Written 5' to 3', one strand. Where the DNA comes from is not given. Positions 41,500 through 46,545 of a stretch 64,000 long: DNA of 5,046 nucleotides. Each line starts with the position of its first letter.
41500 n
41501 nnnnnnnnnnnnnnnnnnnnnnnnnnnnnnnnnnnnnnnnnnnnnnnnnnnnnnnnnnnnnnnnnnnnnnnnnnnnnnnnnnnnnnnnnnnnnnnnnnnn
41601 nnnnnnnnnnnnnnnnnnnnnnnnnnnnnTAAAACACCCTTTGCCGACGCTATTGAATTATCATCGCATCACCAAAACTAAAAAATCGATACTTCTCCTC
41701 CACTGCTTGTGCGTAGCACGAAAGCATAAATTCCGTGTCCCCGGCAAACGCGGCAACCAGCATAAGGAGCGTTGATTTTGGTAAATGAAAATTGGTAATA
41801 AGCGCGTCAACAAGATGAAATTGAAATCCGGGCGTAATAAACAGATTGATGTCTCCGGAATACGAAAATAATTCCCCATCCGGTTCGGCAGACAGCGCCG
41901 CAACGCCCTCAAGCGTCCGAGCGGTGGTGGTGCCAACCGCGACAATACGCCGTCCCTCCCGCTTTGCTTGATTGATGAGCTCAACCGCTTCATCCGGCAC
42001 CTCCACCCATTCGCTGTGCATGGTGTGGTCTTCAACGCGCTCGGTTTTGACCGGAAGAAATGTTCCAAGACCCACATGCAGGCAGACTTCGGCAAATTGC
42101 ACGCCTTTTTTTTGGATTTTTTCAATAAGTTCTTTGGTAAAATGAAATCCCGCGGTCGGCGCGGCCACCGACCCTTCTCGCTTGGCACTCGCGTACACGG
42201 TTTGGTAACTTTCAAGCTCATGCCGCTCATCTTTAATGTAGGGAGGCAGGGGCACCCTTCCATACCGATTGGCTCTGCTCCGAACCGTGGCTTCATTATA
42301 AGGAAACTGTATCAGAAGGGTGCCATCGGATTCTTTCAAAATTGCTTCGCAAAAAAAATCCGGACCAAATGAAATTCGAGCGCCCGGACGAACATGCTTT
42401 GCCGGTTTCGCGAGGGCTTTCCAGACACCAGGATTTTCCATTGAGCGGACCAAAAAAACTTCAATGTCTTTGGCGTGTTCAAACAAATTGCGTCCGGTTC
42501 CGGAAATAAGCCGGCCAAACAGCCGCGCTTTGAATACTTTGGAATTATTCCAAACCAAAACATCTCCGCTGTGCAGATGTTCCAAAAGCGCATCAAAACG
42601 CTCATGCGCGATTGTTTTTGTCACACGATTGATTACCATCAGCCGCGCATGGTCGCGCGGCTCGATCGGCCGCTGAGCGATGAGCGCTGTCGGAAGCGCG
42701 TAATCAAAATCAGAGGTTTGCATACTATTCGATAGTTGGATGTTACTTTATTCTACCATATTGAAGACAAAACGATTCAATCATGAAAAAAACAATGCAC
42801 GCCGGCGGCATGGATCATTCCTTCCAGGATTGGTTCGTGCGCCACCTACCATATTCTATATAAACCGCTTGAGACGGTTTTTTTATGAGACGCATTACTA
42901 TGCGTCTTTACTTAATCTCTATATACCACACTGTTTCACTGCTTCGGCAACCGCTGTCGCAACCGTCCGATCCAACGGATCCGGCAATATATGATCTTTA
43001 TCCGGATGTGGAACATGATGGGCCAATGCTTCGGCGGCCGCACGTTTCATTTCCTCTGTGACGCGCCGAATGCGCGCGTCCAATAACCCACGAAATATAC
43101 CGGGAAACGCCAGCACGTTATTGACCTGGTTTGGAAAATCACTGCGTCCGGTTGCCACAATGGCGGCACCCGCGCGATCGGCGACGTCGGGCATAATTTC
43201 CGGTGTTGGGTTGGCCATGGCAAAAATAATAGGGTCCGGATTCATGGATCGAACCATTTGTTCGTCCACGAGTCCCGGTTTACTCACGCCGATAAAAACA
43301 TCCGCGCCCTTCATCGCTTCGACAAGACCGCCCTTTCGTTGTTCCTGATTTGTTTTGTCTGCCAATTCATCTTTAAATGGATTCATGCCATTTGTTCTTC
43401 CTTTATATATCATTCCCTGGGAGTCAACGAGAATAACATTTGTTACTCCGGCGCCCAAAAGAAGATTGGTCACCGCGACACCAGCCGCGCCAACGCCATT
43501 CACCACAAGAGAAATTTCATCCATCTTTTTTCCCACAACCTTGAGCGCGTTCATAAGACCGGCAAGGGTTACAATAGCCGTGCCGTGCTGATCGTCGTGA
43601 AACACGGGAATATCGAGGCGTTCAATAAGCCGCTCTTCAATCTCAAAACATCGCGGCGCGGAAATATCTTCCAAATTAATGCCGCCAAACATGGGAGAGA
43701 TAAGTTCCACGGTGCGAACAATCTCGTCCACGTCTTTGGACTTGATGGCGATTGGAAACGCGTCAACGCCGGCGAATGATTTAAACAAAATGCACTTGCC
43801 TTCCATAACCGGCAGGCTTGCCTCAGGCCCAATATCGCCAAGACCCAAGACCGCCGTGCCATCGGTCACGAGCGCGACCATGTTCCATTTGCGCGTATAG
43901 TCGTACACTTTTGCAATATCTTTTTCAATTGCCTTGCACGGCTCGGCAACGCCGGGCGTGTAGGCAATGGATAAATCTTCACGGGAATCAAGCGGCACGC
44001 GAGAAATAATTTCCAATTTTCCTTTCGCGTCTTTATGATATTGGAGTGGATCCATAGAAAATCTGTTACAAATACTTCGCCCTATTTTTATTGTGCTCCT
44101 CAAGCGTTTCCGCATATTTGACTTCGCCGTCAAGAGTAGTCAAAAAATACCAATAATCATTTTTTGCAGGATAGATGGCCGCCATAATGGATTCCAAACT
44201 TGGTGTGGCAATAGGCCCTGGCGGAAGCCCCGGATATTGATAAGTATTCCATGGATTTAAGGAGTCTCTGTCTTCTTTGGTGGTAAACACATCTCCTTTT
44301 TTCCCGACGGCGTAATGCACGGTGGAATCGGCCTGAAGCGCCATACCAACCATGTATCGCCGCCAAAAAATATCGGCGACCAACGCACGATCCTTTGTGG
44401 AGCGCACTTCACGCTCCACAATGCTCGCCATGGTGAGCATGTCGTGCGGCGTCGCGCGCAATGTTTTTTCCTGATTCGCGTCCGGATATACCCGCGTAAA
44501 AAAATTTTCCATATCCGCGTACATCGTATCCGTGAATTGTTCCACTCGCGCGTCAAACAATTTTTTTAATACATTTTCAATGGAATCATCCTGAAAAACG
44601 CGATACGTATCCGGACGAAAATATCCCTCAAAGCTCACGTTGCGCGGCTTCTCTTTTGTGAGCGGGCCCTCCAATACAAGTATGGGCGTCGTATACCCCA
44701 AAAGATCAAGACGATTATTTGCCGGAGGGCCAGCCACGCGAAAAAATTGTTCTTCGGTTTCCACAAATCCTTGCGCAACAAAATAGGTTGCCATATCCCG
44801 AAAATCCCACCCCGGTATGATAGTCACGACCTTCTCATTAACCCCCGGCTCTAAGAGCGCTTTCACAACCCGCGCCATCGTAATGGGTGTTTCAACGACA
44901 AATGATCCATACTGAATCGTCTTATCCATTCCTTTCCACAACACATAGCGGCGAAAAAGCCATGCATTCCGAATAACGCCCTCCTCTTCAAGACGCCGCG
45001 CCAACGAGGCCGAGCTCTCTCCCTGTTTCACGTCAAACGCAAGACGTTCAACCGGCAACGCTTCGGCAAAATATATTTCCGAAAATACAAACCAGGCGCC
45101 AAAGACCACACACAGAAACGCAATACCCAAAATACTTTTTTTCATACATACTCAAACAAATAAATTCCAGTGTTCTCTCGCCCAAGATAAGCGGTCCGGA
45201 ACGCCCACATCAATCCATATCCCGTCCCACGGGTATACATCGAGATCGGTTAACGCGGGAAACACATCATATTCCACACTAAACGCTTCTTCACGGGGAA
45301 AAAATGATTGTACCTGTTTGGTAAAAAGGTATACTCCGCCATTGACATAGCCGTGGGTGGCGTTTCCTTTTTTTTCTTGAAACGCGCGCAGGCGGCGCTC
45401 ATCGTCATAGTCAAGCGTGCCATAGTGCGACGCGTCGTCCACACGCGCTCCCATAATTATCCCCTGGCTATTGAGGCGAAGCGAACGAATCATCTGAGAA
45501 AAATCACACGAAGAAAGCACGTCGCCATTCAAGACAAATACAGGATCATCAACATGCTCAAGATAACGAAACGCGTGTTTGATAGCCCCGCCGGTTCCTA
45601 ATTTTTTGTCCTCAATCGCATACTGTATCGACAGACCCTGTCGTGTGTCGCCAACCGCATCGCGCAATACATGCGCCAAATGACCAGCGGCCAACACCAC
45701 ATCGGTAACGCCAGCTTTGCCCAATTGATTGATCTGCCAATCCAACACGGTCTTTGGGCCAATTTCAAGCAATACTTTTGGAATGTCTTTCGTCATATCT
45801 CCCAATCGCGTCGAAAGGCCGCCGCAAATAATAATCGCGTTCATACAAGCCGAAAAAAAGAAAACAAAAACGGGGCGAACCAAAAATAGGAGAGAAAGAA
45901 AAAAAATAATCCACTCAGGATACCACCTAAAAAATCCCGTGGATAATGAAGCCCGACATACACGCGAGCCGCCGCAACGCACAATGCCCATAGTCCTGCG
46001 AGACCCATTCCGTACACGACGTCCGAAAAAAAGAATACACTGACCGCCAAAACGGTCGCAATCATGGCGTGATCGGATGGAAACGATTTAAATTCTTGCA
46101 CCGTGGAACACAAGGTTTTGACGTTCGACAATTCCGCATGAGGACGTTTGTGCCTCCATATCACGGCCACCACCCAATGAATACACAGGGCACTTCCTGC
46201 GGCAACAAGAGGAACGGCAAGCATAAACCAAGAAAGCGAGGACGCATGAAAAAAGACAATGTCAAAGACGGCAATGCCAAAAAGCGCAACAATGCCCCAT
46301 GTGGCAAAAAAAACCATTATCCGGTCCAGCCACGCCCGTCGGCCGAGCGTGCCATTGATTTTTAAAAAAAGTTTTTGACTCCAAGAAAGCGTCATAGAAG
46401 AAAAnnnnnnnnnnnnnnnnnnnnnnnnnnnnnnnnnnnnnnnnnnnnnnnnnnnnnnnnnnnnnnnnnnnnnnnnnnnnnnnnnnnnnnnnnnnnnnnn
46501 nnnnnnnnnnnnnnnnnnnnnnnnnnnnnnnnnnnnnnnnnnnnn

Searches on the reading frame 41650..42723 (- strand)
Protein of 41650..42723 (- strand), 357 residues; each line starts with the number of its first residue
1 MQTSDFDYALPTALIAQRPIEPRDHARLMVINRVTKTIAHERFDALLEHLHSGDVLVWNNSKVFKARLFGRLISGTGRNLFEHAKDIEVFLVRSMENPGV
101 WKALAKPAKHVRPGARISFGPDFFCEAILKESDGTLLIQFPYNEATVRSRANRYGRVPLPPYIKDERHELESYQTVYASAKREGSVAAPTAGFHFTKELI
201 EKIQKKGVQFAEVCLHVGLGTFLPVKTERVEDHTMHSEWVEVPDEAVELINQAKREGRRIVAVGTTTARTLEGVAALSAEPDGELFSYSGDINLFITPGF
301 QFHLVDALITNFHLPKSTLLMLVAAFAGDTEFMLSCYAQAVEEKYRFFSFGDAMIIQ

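Call 11: search_protein_families(library=pfam, proteins=[window:41650-42723:-], max_evalue=0.001)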
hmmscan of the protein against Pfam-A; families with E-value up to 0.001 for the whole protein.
window:41650-42723:- (357 aa): 1 family
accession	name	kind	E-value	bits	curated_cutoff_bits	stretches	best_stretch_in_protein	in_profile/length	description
PF02547.20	Queuosine_synth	-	4e-125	417.7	25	1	3-356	1-322/322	Queuosine biosynthesis protein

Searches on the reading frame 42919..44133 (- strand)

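Call 11: search_protein_families(library=pfam, proteins=[window:42919-44133:-], max_evalue=0.001)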
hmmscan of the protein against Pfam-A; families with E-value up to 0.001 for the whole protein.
window:42919-44133:- (404 aa): 2 families
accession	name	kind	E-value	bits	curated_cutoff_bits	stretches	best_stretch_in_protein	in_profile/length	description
PF00390.24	malic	-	7.3e-32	111.1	23.1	2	38-132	2-117/182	Malic enzyme, N-terminal domain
PF03949.21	Malic_M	-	2.8e-28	99.4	23.5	1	184-401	3-255/258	Malic enzyme, NAD binding domain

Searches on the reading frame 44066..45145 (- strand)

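Call 11: search_protein_families(library=pfam, proteins=[window:44066-45145:-], max_evalue=0.001)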
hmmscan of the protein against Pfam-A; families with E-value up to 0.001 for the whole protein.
window:44066-45145:- (359 aa): 1 family
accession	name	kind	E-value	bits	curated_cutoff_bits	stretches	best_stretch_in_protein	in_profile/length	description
PF02618.21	YceG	-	1.4e-71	241.6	32.4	1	37-357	1-275/275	YceG-like family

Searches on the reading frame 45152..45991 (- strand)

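Call 11: search_protein_families(library=pfam, proteins=[window:45152-45991:-], max_evalue=0.001)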
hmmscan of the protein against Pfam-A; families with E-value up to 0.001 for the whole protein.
window:45152-45991:- (279 aa): 2 families
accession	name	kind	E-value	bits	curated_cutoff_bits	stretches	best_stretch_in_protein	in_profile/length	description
PF00483.29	NTP_transferase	-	1.6e-29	103.7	21.2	1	52-269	2-236/245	Nucleotidyl transferase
PF12804.13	NTP_transf_3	-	3.8e-12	47.1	27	1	52-209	1-149/160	MobA-like NTP transferase domain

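Call 29: search_protein_families(library=ncbifam, proteins=[window:45152-45991:-], max_evalue=0.01)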
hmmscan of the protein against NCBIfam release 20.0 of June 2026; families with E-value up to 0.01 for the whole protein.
window:45152-45991:- (279 aa): 35 families (the best 25 are shown)
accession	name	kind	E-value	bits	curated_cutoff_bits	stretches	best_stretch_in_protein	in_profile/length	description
NF052502.1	man1P_GTase_Rv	exception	1.5e-40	139.2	440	1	50-267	1-222/352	mannose-1-phosphate guanylyltransferase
NF049965.1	GlMnHpPGnyltfHddC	equivalog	3.7e-38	131.4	300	1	50-266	1-212/221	D-glycero-D-manno-heptose 1-phosphate guanosyltransferase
TIGR03992.1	Arch_glmU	subfamily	1.8e-33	116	292.1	1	50-266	1-218/393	bifunctional sugar-1-phosphate nucleotidylyltransferase/acetyltransferase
NF045761.1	NAMPUrTaseMurU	equivalog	6e-27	95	250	1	50-270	1-222/226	N-acetylmuramate alpha-1-phosphate uridylyltransferase MurU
NF041313.1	UDPGP_AglF_Halo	equivalog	8.9e-22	77.7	400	1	50-228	1-179/234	UTP--glucose-1-phosphate uridylyltransferase AglF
NF041173.1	Sug_nt_acttase_Thmprot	equivalog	6.4e-19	68.2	600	1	50-265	1-217/405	bifunctional sugar-1-phosphate nucleotidylyltransferase/acetyltransferase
TIGR01208.1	rmlA_long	equivalog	5.2e-18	65.1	320.25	1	52-231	2-182/353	glucose-1-phosphate thymidylyltransferase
NF010935.0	PRK14355.1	equivalog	2.1e-16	59.6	718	1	50-224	4-179/459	bifunctional UDP-N-acetylglucosamine diphosphorylase/glucosamine-1-phosphate N-acetyltransferase GlmU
TIGR01207.1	rmlA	equivalog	2.7e-16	59.5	360.65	1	52-230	2-182/286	glucose-1-phosphate thymidylyltransferase RfbA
NF010933.0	PRK14353.1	equivalog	3.7e-16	58.8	505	1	50-220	6-176/453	bifunctional UDP-N-acetylglucosamine diphosphorylase/glucosamine-1-phosphate N-acetyltransferase GlmU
TIGR01173.1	glmU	equivalog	9.2e-16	57.7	366.85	1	50-226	1-175/452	bifunctional UDP-N-acetylglucosamine diphosphorylase/glucosamine-1-phosphate N-acetyltransferase GlmU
TIGR02623.1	G1P_cyt_trans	equivalog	1.2e-15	57.7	300.25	2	132-260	105-230/255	glucose-1-phosphate cytidylyltransferase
NF010934.1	PRK14354.1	equivalog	2.1e-14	52.9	450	1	52-226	2-175/447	bifunctional UDP-N-acetylglucosamine diphosphorylase/glucosamine-1-phosphate N-acetyltransferase GlmU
TIGR02091.1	glgC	equivalog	7.7e-14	51.5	424.9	1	51-263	2-247/364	glucose-1-phosphate adenylyltransferase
NF010940.0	PRK14360.1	equivalog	7.8e-14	51.1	602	1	54-225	6-178/452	bifunctional UDP-N-acetylglucosamine diphosphorylase/glucosamine-1-phosphate N-acetyltransferase GlmU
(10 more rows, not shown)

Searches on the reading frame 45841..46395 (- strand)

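Call 11: search_protein_families(library=pfam, proteins=[window:45841-46395:-], max_evalue=0.001)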
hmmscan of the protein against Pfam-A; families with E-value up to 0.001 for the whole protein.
window:45841-46395:- (184 aa): 2 families
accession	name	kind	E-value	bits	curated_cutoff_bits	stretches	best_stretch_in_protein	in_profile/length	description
PF01569.27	PAP2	-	4.8e-13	49.4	27.2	1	63-173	6-125/130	PAP2 superfamily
PF14378.12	PAP2_3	-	3e-05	24.4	27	1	21-165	26-187/190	PAP2 superfamily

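Call 29: search_protein_families(library=ncbifam, proteins=[window:45841-46395:-], max_evalue=0.01)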
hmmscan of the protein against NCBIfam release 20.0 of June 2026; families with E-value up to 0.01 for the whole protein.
window:45841-46395:- (184 aa): 3 families
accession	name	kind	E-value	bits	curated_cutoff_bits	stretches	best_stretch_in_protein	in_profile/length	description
NF008813.0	PRK11837.1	equivalog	4.3e-12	46.4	229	1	6-164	6-163/202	undecaprenyl-diphosphate phosphatase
NF047884.1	UdeprDiPSep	equivalog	4.4e-11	43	250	1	20-165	38-179/188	undecaprenyl-diphosphatase SepP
NF007975.0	PRK10699.1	equivalog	8.4e-06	25.4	261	1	104-163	158-220/254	phosphatidylglycerophosphatase B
